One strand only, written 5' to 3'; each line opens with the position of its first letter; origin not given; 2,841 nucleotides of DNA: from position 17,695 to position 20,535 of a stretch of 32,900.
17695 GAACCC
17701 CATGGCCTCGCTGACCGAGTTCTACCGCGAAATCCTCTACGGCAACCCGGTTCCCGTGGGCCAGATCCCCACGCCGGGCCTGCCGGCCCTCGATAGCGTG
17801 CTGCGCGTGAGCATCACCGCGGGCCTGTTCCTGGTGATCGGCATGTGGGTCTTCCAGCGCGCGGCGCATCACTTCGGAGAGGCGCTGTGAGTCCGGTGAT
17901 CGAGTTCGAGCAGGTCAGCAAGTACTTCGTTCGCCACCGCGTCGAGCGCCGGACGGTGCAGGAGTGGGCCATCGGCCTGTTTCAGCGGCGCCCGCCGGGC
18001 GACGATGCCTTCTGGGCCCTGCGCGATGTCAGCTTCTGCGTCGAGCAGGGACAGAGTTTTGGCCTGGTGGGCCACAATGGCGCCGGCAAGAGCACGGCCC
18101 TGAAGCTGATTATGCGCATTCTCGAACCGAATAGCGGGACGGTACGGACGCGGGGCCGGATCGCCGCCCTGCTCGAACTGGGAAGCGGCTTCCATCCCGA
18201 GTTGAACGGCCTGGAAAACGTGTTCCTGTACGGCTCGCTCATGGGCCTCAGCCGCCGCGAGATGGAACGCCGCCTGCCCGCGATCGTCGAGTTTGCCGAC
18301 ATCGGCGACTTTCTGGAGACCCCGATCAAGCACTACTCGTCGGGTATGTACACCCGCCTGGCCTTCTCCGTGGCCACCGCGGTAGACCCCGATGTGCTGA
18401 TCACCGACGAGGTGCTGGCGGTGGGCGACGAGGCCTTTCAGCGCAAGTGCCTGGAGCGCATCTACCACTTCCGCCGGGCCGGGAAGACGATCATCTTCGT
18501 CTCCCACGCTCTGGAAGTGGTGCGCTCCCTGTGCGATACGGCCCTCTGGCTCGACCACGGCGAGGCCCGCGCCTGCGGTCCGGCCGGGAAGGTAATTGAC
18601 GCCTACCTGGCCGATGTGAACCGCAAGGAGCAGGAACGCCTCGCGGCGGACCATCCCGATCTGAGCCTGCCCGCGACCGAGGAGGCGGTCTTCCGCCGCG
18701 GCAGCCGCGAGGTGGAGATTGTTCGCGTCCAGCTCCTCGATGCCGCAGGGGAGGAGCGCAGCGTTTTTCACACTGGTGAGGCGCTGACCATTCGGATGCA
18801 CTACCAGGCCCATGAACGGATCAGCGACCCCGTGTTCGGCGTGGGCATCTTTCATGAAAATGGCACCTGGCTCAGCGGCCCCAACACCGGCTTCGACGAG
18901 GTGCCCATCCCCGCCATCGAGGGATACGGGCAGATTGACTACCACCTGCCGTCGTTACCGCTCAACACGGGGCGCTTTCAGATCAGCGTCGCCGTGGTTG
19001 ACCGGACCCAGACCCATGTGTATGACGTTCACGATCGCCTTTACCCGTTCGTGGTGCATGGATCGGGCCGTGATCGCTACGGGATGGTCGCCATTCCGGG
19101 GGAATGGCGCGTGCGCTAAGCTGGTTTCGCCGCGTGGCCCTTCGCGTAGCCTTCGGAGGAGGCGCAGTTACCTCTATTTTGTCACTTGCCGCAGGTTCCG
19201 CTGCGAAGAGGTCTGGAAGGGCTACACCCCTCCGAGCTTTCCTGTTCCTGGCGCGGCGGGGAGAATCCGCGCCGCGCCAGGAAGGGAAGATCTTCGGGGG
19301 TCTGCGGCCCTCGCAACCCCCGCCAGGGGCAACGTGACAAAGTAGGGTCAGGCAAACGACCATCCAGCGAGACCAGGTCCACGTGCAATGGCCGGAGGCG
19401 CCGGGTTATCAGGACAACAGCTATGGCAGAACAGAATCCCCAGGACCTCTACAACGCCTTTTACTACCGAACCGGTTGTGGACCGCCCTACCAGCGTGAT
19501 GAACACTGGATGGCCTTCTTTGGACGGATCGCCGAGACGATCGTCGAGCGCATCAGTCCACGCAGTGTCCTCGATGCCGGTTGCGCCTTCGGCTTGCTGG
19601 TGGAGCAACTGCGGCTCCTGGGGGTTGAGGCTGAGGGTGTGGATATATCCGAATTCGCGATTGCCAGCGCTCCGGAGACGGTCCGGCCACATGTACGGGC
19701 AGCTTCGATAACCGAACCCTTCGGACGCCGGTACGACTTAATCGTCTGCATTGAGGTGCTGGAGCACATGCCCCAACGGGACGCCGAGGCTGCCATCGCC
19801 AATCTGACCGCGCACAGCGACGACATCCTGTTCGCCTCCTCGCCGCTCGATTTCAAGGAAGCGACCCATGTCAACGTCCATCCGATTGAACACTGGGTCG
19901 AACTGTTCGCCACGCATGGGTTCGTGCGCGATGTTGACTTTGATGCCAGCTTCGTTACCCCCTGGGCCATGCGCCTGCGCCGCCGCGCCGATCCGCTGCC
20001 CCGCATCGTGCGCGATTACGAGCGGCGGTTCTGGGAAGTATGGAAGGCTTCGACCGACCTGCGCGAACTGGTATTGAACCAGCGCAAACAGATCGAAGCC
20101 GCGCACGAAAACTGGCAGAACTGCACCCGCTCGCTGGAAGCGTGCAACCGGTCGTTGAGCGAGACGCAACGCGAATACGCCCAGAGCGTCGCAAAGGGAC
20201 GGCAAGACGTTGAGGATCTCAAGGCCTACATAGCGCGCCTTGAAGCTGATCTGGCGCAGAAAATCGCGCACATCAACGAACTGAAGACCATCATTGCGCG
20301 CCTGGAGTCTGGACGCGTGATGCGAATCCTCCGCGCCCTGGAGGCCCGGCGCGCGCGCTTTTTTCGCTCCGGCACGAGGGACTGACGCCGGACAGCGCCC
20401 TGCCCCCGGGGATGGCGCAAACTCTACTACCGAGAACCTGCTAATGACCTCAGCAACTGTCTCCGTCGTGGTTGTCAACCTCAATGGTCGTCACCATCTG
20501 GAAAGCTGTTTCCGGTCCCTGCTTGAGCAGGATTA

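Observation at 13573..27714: Surface-glycan assembly/export island with a non-canonical parts list (candidate undescribed variant of the ABC-transporter-dependent pathway)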

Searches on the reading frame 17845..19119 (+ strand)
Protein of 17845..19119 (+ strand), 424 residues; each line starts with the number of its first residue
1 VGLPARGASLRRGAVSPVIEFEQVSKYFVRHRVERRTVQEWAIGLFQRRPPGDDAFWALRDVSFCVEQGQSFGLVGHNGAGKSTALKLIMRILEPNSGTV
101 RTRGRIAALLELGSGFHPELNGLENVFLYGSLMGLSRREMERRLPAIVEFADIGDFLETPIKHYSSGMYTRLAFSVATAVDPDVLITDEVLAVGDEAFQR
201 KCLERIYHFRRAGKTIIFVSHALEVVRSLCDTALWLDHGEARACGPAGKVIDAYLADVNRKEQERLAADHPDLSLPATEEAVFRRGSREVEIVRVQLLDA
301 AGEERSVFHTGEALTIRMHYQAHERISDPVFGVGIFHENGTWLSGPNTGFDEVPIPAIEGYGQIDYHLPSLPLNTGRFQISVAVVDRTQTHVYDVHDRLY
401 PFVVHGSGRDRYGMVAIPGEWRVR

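Call 4: search_protein_families(library=pfam, proteins=[window:17845-19119:+], max_evalue=0.01)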
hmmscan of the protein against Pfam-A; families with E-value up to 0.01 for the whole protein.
window:17845-19119:+ (424 aa): 3 families
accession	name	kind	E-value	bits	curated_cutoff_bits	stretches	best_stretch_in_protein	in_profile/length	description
PF14524.12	Wzt_C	-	5.3e-30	104.7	30.4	1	284-416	4-142/143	Wzt C-terminal domain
PF00005.33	ABC_tran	-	1.6e-20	74.5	25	1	59-190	1-135/137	ABC transporter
PF13555.12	AAA_29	-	0.0042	17.3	27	1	69-97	23-50/61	P-loop containing region of AAA domain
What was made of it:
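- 17887..19119 (+): g4: Wzt ATPase with a C-terminal glycan-binding domain (Wzt_C at about 18694-19092). Pfam ABC_tran plus Wzt_C at 104.7 bits (call 4).
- Checked: g4, 17887-19119: ABC_tran plus Wzt_C at 104.7 bits (call 4).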

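Call 59: search_protein_families(library=ncbifam, proteins=[window:17845-19119:+], max_evalue=0.001)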
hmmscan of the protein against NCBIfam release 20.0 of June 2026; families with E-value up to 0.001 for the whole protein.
window:17845-19119:+ (424 aa): 178 families (the best 25 are shown)
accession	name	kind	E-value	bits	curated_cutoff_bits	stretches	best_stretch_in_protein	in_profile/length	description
NF010065.0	PRK13545.1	equivalog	2.1e-63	214.9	538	1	43-256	25-236/549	teichoic acids export protein ATP-binding subunit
NF050108.1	galactan_ABC_ATP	equivalog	2e-59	200.7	400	1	58-255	44-241/244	galactan export ABC transporter ATP-binding subunit Wzt/RfbE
NF010066.0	PRK13546.1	equivalog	1.7e-53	181.7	320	1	53-259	34-239/264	teichoic acids export ABC transporter ATP-binding subunit TagH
TIGR01188.1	drrA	subfamily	6.1e-31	107.8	312.45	1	55-252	5-213/302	daunorubicin resistance ABC transporter, ATP-binding protein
NF010059.0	PRK13536.1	equivalog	1.3e-27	96.4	549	1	58-253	58-264/342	nodulation factor ABC transporter ATP-binding protein NodI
NF010060.0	PRK13537.1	equivalog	2.1e-27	95.8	521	1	60-253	32-236/314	nodulation factor ABC transporter ATP-binding protein NodI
TIGR01288.1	nodI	equivalog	3e-27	95.4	424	1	60-253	21-225/303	nodulation factor ABC transporter ATP-binding protein NodI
TIGR04521.1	ECF_ATPase_2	equivalog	3.1e-23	82.2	330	2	131-251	111-233/279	energy-coupling factor transporter ATPase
TIGR01166.1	cbiO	subfamily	5.7e-22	78.1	211.8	2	133-225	97-189/190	cobalt ABC transporter, ATP-binding protein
TIGR04520.1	ECF_ATPase_1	equivalog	3.7e-21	75.8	315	2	133-250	106-223/269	energy-coupling factor transporter ATPase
TIGR02673.1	FtsE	equivalog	1.1e-20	74.2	264.85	2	120-239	94-213/214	cell division ATP-binding protein FtsE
NF033858.1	ABC2_perm_RbbA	equivalog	3.3e-19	68.3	1050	2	112-212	85-185/909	ribosome-associated ATPase/putative transporter RbbA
TIGR02769.1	nickel_nikE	equivalog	8.7e-19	68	332.55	2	136-240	122-228/265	nickel import ATP-binding protein NikE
NF010156.0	PRK13635.1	equivalog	2.1e-18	66.5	392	2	55-104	19-68/279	energy-coupling factor ABC transporter ATP-binding protein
TIGR03864.1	PQQ_ABC_ATP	hypoth_equivalog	2.4e-18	66.5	302.25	1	58-254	16-223/236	ABC transporter, ATP-binding subunit, PQQ-dependent alcohol dehydrogenase system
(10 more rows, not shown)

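Call 74: search_solved_structures(query=window:17887-19116:+, max_evalue=1e-10)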
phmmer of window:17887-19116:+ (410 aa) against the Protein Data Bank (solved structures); distinct sequences matched with E-value up to 1e-10: 148 (the best 60 are shown).
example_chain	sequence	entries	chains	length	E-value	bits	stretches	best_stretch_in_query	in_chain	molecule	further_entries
8dku_A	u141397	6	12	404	8.3e-64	219.4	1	35-408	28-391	ABC transporter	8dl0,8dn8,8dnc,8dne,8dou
7k2t_A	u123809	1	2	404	2.2e-63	218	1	35-408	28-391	ABC transporter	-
6amx_A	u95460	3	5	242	3.1e-59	204.3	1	35-240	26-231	ABC transporter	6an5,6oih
6m96_A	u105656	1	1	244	8.4e-59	202.9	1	35-240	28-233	ABC transporter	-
6jbh_A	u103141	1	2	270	1.2e-58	202.4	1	34-241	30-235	TarH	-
7dd0_A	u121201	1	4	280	5.5e-57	196.9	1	6-244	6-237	Teichoic acids export ATP-binding protein TagH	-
9qfx_C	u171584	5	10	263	8.2e-51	176.6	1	40-245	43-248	ABC transporter ATP-binding protein | Probable o-antigen/lipopolysaccharide transport ATP-binding protein ABC transporter RfbE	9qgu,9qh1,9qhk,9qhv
9qhw_C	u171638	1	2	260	9.6e-51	176.4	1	40-244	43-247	ABC transporter ATP-binding protein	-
9qhj_C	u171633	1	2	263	2.1e-50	175.2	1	40-245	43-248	Probable o-antigen/lipopolysaccharide transport ATP-binding protein ABC transporter RfbE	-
9qhx_C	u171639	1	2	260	2.5e-50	175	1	40-244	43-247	ABC transporter ATP-binding protein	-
9cfl_B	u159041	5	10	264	6.8e-49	170.3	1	39-248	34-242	Teichoic acids export ATP-binding protein TagH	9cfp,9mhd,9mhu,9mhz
8tsi_A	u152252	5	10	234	3.6e-33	118.5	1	42-243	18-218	ABC transporter ATP-binding protein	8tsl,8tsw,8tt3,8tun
8tsh_A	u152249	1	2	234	9.3e-33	117.1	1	42-243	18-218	ABC transporter ATP-binding protein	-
7w01_A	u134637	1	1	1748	1.6e-28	103.2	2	43-233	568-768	Phospholipid-transporting ATPase ABCA3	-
7w02_A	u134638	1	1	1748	9.9e-28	100.6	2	43-233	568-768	Phospholipid-transporting ATPase ABCA3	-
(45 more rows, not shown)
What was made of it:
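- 17887..19119 (+): Full-length match to A. aeolicus Wzt 8dku/7k2t at E 8e-64 (call 74).
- On Wzm/Wzt O-antigen-type ABC exporter with cap-reading domain: The alignment to full-length AaWzt covers both domains (call 74).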

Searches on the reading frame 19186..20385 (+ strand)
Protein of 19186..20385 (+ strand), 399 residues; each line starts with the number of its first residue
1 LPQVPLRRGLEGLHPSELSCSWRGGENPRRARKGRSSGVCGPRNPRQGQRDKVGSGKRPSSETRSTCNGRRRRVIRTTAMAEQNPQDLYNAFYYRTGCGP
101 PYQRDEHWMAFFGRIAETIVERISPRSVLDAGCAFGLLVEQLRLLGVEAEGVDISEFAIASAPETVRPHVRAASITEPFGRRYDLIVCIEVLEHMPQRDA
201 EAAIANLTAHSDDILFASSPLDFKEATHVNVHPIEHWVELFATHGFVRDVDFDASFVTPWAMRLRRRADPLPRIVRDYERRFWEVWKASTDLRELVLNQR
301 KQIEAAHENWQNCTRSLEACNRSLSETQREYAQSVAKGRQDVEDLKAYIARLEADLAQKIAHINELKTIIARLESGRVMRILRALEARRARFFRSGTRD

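Call 4: search_protein_families(library=pfam, proteins=[window:19186-20385:+], max_evalue=0.01)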
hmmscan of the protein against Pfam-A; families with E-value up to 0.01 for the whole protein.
window:19186-20385:+ (399 aa): 6 families
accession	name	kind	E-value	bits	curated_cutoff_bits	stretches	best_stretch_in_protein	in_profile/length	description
PF13489.12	Methyltransf_23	-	2.3e-13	50.6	27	1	109-212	10-109/164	Methyltransferase domain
PF08242.18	Methyltransf_12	-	1.1e-08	36.1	30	1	129-210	1-91/98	Methyltransferase domain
PF13649.12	Methyltransf_25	-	1.6e-08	35.6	27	1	128-208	1-90/97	Methyltransferase domain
PF08241.18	Methyltransf_11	-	4.1e-07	31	21.2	1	129-205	1-81/95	Methyltransferase domain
PF13847.12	Methyltransf_31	-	7.2e-06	26.2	27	1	127-199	6-91/145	Methyltransferase domain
PF05401.17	NodS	-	0.00035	20.9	24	1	127-216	46-143/201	Nodulation protein S (NodS)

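Call 47: search_solved_structures(query=window:19420-20382:+, max_evalue=0.01)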
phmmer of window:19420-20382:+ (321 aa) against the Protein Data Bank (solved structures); distinct sequences matched with E-value up to 0.01: 6.
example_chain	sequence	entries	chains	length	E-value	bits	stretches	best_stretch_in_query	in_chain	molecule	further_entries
4qdj_A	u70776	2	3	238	2e-06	30.4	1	49-139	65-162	Magnesium-protoporphyrin O-methyltransferase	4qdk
4kdr_A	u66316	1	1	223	4.6e-05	25.9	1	45-140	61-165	3-demethylubiquinone-9 3-methyltransferase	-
5dpm_A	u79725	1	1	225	4.7e-05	25.9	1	45-140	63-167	Ubiquinone biosynthesis O-methyltransferase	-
4kdc_A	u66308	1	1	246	5.6e-05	25.6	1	45-140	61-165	3-demethylubiquinone-9 3-methyltransferase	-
3e8s_A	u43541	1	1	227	0.0033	19.8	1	46-118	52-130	Putative SAM Dependent Methyltransferase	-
7pd7_A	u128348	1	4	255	0.0082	18.5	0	22-92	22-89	Methyltransferase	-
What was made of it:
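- On WbdD-type chain terminator / molecular ruler: No WbdD hit at E 0.01 (call 47).
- The methyltransferase is not related to WbdD (call 47).
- Tried and rejected: Rejected (call 47).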

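Call 59: search_protein_families(library=ncbifam, proteins=[window:19420-20385:+], max_evalue=0.001)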
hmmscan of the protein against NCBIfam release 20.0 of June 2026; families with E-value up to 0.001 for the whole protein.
window:19420-20385:+ (321 aa): 6 families
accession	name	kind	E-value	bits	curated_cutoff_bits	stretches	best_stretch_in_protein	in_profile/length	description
TIGR02021.1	BchM-ChlM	equivalog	1.1e-10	41.3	158.9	1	45-140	53-155/218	magnesium protoporphyrin IX methyltransferase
TIGR01983.1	UbiG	equivalog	1.9e-08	33.9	102.95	1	43-122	46-134/228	bifunctional 2-polyprenyl-6-hydroxyphenol methylase/3-demethylubiquinol 3-O-methyltransferase UbiG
NF041255.1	mycofact_MftM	equivalog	7.5e-05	22.2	200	1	32-128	125-228/289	mycofactocin oligosaccharide methyltransferase MftM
TIGR03587.1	Pse_Me-ase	hypoth_equivalog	0.00013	22.1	112.05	0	46-137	43-138/204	pseudaminic acid biosynthesis-associated methylase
NF045487.1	ASRP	equivalog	0.00029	19.6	300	1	209-311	355-455/593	archaea-specific SMC-related protein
NF045667.1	MTase_DVU1556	equivalog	0.00032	20.2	155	1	47-119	23-99/213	DVU_1556 family methyltransferase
